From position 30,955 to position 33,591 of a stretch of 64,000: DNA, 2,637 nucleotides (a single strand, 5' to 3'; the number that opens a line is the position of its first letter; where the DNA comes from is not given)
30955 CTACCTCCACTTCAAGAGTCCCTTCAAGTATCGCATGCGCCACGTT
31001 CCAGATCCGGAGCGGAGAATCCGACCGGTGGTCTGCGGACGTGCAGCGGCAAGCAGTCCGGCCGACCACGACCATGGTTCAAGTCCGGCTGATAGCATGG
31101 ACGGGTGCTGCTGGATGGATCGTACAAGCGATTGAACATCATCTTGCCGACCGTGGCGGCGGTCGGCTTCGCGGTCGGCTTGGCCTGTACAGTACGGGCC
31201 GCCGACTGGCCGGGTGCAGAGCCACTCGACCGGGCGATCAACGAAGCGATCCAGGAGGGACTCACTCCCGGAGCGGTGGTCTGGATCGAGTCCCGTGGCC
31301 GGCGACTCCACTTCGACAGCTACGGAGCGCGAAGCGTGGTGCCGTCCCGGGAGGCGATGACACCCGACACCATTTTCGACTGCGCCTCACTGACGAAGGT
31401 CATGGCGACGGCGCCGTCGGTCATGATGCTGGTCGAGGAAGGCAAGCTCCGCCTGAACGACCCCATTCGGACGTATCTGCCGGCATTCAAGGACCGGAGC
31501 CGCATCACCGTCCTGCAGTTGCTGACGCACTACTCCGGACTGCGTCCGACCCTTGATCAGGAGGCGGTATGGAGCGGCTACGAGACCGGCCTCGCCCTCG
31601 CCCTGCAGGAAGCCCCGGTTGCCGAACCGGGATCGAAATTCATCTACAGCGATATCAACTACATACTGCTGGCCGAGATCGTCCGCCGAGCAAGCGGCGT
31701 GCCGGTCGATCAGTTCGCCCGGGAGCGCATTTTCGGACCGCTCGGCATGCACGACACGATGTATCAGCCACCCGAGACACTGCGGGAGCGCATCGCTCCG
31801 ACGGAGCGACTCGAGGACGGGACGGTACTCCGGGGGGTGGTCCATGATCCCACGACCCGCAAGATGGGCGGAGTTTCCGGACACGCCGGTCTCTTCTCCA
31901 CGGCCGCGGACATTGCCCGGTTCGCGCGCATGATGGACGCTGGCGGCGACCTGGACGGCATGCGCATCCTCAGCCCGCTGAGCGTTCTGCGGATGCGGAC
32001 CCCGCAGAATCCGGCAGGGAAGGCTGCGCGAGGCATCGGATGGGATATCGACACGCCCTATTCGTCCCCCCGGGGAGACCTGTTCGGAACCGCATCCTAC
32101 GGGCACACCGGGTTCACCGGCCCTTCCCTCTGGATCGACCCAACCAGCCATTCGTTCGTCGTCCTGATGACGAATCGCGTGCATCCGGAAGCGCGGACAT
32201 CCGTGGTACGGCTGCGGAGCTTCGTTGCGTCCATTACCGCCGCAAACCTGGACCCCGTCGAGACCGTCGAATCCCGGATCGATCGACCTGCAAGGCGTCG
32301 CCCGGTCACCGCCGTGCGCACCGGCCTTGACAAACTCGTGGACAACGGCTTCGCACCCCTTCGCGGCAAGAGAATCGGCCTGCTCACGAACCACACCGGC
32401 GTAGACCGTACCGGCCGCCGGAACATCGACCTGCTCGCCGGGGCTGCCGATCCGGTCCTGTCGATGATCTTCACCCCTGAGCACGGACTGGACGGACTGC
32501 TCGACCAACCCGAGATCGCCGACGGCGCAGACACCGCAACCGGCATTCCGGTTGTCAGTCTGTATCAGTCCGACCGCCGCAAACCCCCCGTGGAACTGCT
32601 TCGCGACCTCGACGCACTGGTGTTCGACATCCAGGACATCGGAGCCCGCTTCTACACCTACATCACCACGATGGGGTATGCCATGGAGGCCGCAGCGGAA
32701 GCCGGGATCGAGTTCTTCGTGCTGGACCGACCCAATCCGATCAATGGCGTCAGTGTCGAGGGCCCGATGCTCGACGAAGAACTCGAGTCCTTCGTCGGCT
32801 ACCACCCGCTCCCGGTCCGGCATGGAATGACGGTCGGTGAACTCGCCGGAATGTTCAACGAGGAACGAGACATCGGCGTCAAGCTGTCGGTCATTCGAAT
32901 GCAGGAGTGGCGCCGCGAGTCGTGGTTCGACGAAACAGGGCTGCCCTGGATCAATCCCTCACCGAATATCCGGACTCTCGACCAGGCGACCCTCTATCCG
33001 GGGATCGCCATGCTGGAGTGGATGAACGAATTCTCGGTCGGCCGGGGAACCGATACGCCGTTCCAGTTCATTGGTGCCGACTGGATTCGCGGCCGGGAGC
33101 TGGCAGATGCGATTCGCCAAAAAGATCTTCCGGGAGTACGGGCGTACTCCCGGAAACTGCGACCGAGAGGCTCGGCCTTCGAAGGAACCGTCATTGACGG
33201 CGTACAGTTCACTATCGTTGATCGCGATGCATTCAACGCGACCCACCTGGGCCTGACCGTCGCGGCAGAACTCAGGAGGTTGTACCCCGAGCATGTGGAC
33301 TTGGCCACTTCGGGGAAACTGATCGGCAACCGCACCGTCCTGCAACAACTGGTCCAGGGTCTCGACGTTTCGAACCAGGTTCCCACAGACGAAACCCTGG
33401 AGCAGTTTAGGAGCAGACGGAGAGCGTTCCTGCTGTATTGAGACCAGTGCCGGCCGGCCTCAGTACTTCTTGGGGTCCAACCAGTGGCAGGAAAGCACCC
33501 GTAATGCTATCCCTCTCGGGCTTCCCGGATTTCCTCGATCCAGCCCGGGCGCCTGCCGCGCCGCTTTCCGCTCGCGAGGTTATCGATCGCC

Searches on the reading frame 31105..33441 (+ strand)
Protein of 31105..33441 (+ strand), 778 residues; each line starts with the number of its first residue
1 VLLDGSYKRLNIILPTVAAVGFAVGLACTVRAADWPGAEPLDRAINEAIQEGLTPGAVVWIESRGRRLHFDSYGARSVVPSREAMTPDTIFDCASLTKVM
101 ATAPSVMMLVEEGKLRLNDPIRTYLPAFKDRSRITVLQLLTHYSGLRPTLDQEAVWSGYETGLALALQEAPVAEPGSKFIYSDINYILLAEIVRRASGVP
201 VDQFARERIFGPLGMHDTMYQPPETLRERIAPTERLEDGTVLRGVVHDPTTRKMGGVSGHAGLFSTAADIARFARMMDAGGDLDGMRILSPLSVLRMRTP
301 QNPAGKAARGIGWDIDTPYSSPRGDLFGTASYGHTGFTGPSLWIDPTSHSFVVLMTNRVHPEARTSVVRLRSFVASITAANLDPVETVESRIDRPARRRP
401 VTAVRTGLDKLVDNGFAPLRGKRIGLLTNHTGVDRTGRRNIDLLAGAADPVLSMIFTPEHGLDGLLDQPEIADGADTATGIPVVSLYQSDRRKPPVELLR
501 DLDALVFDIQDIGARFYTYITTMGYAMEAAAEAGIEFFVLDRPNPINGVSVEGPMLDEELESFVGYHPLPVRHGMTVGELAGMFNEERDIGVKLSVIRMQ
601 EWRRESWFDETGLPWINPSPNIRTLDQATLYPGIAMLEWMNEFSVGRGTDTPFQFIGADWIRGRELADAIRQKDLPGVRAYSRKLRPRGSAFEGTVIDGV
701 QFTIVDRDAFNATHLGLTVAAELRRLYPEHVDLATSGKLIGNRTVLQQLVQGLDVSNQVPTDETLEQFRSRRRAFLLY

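Call 33: search_protein_families(library=pfam, proteins=[window:31105-33441:+], max_evalue=0.00001)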
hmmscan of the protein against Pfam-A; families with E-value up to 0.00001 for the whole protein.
window:31105-33441:+ (778 aa): 3 families
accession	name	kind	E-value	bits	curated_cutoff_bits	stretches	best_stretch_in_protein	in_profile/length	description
PF07075.17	NamZ_N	-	9.6e-83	277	26.9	1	424-625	1-202/203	Exo-beta-N-acetylmuramidase NamZ, N-terminal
PF00144.29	Beta-lactamase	-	4.5e-67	227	27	1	42-364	2-317/329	Beta-lactamase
PF20732.2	NamZ_C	-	1.1e-31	111.1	25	1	630-778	2-152/152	Exo-beta-N-acetylmuramidase NamZ, C-terminal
